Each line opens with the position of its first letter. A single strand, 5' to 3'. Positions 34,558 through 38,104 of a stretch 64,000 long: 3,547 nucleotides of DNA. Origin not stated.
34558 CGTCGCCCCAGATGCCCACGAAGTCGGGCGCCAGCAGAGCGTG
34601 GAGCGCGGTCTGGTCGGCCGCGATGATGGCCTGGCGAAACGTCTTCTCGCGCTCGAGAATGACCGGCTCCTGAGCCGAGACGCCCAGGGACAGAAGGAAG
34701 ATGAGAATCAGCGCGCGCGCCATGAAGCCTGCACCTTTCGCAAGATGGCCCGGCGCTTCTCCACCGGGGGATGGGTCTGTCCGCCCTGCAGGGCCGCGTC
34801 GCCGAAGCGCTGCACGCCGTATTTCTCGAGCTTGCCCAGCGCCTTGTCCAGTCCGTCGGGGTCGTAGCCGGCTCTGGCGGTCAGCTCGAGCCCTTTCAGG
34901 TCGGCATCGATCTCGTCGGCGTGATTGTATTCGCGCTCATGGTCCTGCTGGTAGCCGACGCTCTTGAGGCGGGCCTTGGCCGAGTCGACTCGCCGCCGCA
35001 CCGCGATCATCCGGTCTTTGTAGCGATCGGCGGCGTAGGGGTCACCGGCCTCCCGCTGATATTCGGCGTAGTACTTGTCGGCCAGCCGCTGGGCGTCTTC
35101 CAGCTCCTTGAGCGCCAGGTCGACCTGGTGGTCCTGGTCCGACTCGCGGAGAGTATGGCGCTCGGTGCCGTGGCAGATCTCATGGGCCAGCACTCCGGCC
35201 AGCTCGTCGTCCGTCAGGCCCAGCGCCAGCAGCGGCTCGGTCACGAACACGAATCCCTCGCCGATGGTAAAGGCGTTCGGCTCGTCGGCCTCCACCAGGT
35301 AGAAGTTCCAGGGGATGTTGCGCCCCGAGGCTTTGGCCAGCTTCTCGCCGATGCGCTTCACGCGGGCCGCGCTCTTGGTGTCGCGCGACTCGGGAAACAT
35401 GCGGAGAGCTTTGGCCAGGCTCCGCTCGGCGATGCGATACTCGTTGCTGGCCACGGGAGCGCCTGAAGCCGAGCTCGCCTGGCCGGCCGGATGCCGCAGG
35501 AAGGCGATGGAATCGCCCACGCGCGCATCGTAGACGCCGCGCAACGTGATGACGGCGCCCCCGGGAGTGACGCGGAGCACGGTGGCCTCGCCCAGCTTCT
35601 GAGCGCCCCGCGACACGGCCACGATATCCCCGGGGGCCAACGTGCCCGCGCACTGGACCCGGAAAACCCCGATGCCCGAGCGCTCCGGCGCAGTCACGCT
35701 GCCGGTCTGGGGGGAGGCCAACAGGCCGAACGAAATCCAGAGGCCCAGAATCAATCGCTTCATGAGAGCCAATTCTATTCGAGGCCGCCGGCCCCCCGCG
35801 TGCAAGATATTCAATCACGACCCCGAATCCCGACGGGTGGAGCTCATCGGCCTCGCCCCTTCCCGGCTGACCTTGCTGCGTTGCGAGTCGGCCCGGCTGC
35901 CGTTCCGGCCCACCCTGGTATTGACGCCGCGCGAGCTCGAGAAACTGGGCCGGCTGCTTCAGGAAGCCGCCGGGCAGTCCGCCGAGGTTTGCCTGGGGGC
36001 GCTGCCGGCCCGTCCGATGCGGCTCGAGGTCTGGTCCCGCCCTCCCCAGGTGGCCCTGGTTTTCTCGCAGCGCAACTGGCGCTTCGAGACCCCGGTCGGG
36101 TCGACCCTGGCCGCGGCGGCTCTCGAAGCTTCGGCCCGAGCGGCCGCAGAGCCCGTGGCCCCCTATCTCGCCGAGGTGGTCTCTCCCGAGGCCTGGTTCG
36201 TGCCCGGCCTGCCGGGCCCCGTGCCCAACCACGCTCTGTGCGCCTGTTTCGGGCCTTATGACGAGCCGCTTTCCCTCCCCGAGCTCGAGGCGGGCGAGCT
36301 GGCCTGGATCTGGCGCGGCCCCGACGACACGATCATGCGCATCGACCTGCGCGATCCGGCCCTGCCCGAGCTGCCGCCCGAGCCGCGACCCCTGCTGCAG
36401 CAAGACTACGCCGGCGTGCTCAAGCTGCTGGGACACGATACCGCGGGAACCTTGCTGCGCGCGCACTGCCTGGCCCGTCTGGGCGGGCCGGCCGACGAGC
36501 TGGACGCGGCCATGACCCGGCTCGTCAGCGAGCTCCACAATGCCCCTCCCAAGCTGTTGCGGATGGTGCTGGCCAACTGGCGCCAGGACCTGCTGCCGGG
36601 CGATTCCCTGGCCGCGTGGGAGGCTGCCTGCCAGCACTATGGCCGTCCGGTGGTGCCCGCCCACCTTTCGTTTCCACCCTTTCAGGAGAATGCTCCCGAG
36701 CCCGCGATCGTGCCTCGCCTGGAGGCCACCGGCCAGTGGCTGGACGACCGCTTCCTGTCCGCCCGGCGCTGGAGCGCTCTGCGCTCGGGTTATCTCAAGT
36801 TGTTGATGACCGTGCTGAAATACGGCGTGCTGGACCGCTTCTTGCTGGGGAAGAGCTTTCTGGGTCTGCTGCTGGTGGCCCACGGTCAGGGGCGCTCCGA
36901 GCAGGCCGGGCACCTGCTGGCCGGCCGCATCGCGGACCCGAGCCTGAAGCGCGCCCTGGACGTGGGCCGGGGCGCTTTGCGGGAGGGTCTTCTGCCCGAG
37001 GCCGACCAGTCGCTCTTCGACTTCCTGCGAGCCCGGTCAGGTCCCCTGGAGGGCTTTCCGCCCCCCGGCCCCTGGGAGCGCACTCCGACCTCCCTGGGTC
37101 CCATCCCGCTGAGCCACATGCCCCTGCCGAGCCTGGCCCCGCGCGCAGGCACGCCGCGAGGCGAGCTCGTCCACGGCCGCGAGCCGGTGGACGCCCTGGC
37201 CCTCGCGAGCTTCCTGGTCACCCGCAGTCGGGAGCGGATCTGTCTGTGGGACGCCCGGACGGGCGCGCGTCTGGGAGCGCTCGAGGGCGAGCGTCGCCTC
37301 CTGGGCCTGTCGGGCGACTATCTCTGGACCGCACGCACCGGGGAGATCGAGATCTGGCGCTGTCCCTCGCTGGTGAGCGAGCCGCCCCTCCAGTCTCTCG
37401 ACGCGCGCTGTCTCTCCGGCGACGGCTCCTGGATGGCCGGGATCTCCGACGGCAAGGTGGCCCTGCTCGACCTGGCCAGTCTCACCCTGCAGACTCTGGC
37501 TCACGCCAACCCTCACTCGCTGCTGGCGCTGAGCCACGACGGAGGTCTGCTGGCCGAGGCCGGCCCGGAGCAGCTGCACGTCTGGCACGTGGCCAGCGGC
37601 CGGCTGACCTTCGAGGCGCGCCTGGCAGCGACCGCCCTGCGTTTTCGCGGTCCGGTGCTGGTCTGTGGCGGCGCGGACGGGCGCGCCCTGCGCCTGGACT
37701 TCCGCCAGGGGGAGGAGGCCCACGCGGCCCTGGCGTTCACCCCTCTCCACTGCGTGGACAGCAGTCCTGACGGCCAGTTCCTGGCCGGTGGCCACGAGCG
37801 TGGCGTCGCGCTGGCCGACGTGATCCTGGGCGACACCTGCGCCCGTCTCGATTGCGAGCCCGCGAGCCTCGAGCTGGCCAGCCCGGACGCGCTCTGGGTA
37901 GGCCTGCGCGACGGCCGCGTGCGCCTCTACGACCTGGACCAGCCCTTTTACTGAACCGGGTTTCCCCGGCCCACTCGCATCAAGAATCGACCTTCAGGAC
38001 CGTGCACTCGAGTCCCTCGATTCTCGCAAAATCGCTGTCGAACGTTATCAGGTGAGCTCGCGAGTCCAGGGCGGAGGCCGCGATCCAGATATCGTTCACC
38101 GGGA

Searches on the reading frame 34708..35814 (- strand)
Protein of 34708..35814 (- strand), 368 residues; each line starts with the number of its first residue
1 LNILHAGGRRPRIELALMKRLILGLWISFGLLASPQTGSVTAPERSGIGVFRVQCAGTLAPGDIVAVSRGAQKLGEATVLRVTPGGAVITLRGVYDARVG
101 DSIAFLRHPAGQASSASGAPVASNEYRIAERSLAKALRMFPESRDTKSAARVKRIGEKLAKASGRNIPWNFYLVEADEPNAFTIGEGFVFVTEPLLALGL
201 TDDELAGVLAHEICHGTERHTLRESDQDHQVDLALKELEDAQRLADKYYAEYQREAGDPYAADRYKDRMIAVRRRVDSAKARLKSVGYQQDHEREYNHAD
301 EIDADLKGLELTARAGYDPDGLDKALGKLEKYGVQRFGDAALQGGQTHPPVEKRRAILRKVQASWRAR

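Call 19: search_protein_families(library=pfam, proteins=[window:34708-35814:-], max_evalue=0.001)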
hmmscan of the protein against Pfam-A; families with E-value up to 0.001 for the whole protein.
window:34708-35814:- (368 aa): 1 family
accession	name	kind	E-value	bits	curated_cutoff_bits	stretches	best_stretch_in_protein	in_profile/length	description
PF01435.24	Peptidase_M48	-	9.8e-22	78.1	20.3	1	148-360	3-184/186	Peptidase family M48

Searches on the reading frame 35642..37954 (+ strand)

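Call 19: search_protein_families(library=pfam, proteins=[window:35642-37954:+], max_evalue=0.001)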
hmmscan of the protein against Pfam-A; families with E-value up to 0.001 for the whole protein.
window:35642-37954:+ (770 aa): 1 family
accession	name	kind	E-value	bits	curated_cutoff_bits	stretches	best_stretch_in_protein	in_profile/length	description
PF25174.1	Beta-prop_THOC3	-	2.8e-06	27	305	0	562-661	146-253/272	THOC3 beta-propeller domain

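Call 61: search_protein_families(library=padloc, proteins=[window:35642-37954:+], max_evalue=0.01)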
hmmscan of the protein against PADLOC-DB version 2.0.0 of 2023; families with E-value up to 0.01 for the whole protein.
window:35642-37954:+ (770 aa): 0 families
